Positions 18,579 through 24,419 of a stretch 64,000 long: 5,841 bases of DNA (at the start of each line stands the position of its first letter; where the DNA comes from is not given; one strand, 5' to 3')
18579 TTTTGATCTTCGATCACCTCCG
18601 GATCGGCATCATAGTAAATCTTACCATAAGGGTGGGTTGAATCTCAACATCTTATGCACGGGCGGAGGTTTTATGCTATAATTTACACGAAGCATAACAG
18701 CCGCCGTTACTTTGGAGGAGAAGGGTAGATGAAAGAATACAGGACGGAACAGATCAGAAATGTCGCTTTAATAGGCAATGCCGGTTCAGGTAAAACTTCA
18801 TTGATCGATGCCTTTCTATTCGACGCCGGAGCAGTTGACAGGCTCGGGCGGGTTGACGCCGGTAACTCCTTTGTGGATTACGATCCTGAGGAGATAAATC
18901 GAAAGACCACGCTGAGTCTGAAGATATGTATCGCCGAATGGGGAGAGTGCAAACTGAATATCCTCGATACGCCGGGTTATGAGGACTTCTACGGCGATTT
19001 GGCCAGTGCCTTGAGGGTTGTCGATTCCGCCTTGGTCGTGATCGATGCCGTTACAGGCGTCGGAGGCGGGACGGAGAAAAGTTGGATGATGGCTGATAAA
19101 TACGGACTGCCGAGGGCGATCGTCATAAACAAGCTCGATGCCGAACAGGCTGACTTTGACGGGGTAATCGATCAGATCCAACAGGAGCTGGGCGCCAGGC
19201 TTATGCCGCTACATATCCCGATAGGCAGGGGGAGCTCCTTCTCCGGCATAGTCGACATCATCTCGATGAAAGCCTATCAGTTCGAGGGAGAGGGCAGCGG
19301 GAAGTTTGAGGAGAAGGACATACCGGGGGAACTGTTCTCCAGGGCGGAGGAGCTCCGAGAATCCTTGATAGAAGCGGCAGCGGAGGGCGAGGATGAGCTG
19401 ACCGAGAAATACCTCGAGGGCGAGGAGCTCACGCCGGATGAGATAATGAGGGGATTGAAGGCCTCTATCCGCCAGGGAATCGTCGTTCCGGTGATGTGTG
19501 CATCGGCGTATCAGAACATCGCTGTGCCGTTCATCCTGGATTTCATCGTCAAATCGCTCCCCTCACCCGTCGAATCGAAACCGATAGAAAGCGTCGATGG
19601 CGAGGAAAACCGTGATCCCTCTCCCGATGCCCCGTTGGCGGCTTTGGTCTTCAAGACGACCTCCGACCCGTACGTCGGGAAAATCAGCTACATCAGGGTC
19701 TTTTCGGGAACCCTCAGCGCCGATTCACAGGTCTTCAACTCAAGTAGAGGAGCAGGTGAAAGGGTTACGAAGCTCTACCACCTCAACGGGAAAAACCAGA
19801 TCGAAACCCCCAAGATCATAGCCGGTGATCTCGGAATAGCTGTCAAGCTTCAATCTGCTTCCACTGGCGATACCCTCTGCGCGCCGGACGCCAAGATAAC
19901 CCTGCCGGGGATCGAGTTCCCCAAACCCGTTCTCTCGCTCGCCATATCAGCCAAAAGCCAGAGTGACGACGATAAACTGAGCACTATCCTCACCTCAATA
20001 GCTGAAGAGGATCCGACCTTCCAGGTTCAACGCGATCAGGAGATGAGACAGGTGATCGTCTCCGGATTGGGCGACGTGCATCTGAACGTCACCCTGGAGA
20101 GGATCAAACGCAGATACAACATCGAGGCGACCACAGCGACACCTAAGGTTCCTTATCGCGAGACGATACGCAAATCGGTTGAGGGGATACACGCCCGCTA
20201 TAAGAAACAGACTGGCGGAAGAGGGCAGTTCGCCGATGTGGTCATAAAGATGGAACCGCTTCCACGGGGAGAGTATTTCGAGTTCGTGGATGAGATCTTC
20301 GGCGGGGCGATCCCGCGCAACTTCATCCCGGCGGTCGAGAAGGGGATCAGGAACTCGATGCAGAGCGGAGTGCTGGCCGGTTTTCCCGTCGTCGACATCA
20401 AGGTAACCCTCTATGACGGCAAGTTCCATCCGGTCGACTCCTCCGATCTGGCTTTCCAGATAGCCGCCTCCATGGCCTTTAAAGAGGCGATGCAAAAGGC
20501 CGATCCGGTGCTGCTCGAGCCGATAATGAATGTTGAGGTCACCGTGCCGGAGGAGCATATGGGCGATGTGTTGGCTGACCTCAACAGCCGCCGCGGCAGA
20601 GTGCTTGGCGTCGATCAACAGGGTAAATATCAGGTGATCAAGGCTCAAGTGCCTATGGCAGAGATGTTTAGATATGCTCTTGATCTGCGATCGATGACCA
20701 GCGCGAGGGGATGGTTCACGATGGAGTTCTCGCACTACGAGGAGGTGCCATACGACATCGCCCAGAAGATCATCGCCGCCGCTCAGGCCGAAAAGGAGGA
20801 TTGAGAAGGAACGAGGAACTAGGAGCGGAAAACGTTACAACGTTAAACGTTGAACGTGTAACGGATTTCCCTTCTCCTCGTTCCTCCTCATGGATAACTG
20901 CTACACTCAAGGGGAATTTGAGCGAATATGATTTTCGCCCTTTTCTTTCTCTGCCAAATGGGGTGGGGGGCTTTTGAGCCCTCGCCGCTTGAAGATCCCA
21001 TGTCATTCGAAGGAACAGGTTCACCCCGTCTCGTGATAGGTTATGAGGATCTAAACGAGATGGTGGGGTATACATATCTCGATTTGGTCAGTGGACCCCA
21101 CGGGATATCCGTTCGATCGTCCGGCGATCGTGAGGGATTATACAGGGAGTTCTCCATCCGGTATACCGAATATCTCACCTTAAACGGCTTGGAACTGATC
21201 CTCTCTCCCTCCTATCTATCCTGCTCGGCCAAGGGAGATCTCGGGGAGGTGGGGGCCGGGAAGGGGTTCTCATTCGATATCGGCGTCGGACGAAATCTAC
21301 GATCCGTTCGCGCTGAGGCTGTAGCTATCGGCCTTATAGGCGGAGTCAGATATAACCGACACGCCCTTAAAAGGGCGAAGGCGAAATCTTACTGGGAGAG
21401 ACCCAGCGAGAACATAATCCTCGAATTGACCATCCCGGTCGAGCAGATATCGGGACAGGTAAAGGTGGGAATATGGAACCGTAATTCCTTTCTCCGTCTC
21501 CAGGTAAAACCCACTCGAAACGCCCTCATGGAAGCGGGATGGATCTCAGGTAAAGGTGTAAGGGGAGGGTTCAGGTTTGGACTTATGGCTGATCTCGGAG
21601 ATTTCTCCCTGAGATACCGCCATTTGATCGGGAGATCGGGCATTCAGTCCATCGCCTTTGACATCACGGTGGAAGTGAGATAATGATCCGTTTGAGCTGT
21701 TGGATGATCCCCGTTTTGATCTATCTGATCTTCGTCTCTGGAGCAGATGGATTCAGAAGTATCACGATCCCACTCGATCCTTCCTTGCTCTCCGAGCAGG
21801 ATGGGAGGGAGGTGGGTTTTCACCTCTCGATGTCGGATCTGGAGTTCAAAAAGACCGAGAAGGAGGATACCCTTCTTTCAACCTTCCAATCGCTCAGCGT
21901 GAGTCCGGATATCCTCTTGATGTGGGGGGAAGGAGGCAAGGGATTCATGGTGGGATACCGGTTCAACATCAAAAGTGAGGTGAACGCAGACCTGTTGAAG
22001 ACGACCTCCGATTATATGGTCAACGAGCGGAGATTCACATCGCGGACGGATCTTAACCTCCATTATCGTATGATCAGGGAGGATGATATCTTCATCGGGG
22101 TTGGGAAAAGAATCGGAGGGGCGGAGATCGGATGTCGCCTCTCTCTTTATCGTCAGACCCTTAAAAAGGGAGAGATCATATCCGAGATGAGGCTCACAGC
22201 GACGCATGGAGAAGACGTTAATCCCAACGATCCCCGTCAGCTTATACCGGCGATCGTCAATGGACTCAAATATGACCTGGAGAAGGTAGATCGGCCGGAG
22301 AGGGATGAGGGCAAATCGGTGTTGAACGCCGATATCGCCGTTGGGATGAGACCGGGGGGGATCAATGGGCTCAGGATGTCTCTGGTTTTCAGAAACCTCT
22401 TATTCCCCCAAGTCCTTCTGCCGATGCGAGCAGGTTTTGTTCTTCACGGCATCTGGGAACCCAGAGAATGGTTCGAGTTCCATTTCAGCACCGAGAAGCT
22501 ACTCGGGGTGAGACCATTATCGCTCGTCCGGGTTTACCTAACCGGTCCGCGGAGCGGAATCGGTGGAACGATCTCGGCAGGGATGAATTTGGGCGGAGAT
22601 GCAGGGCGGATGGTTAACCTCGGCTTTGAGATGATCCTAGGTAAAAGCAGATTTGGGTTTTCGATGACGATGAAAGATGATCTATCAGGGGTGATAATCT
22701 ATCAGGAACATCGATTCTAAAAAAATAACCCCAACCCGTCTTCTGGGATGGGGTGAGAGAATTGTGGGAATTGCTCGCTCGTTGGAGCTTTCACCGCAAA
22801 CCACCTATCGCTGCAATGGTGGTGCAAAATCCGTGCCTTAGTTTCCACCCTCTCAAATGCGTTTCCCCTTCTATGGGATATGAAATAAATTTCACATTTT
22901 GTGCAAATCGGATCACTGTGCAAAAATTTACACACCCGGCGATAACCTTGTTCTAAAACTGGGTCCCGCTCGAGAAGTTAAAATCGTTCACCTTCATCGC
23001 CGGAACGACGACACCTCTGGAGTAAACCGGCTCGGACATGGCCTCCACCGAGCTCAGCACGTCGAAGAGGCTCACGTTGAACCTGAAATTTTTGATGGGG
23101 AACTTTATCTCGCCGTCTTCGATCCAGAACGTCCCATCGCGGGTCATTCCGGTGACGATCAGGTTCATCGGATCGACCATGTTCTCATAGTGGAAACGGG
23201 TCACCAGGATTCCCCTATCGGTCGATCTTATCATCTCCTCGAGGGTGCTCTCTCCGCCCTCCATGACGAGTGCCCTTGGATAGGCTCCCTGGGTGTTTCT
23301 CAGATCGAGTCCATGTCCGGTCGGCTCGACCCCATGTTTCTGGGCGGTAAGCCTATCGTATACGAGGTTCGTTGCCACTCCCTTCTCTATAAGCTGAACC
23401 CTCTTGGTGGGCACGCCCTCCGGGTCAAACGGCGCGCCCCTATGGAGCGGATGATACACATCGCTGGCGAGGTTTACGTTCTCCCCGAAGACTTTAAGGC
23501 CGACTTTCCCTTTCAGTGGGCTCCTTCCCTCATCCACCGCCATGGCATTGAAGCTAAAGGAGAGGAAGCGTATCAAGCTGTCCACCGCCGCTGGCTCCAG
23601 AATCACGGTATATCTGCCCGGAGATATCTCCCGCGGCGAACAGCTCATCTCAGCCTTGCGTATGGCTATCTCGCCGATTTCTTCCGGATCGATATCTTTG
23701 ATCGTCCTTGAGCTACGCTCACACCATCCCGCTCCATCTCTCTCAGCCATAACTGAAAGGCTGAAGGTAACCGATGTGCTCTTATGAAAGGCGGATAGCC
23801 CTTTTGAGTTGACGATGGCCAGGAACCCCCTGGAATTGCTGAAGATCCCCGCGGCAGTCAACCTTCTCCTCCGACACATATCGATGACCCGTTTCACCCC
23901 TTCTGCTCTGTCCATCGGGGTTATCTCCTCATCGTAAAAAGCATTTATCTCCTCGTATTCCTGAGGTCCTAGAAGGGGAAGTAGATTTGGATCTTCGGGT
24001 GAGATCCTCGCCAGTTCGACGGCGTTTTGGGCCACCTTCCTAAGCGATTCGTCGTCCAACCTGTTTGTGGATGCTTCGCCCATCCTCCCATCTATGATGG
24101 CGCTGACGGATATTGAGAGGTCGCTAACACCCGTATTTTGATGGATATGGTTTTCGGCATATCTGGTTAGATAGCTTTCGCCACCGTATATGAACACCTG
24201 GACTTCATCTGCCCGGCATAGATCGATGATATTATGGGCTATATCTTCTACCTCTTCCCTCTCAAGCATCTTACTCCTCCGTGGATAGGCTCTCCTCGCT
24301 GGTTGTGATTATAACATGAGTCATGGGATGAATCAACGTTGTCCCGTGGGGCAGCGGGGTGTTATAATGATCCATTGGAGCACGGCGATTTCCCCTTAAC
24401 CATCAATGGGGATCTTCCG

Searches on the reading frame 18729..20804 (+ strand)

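Call 4: search_protein_families(library=pfam, proteins=[window:18729-20804:+], max_evalue=0.01)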
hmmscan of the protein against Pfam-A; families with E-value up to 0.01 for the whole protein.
window:18729-20804:+ (691 aa): 11 families
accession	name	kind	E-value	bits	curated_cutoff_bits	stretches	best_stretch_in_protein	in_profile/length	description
PF03764.24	EFG_IV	-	5.4e-50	168.7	24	1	472-591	1-120/121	Elongation factor G, domain IV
PF00009.33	GTP_EFTU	-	1.7e-39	135.8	26.5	1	7-279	1-188/188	Elongation factor Tu GTP binding domain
PF00679.30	EFG_C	-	2.6e-31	107.9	27.9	1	594-680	1-88/89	Elongation factor G C-terminus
PF14492.12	EFG_III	-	1.2e-25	89.8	27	1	397-470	1-74/75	Elongation Factor G, domain III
PF22042.2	EF-G_D2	-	3.4e-12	46.8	27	1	303-385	2-83/84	Elongation factor G domain 2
PF03144.31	GTP_EFTU_D2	-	9.4e-09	36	30.3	1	317-384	1-73/73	Elongation factor Tu domain 2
PF01926.29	MMR_HSR1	-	0.00011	22.7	21.9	1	11-135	1-113/113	50S ribosome-binding GTPase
PF13555.12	AAA_29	-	0.001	19.2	27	1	11-29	24-42/61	P-loop containing region of AAA domain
PF16658.11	RF3_C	-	0.0019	18.5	40.1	1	406-481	15-90/132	Class II release factor RF3, C-terminal domain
PF08477.19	Roc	-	0.0032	18.1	27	0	12-120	2-99/119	Ras of Complex, Roc, domain of DAPkinase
PF13191.12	AAA_16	-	0.0085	17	32.6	0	5-31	20-46/167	AAA ATPase domain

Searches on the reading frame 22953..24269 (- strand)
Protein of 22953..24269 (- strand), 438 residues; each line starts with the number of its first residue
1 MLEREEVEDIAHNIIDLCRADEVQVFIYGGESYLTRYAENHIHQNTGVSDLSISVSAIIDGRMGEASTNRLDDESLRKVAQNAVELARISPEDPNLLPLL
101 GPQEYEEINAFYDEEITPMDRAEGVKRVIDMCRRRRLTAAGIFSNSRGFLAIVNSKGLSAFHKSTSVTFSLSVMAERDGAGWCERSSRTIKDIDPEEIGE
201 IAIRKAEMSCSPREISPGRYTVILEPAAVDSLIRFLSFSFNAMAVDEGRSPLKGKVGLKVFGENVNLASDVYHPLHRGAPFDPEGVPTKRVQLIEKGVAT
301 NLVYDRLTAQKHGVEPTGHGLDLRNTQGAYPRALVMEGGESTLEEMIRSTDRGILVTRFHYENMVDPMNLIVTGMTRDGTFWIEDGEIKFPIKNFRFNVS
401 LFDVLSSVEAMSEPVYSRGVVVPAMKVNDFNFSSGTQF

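Call 57: search_protein_families(library=pfam, proteins=[window:22953-24269:-], max_evalue=0.0001)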
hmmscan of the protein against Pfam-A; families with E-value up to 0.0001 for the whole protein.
window:22953-24269:- (438 aa): 3 families
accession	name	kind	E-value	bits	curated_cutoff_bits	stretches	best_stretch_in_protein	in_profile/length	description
PF19289.4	PmbA_TldD_3rd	-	5.5e-55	186.3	22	1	217-433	1-219/220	PmbA/TldA metallopeptidase C-terminal domain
PF19290.4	PmbA_TldD_2nd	-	3.1e-13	50.6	20.9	1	130-208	31-107/109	PmbA/TldA metallopeptidase central domain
PF01523.21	PmbA_TldD_1st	-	1.9e-07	31.6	20.9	1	24-87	2-65/65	PmbA/TldA metallopeptidase domain 1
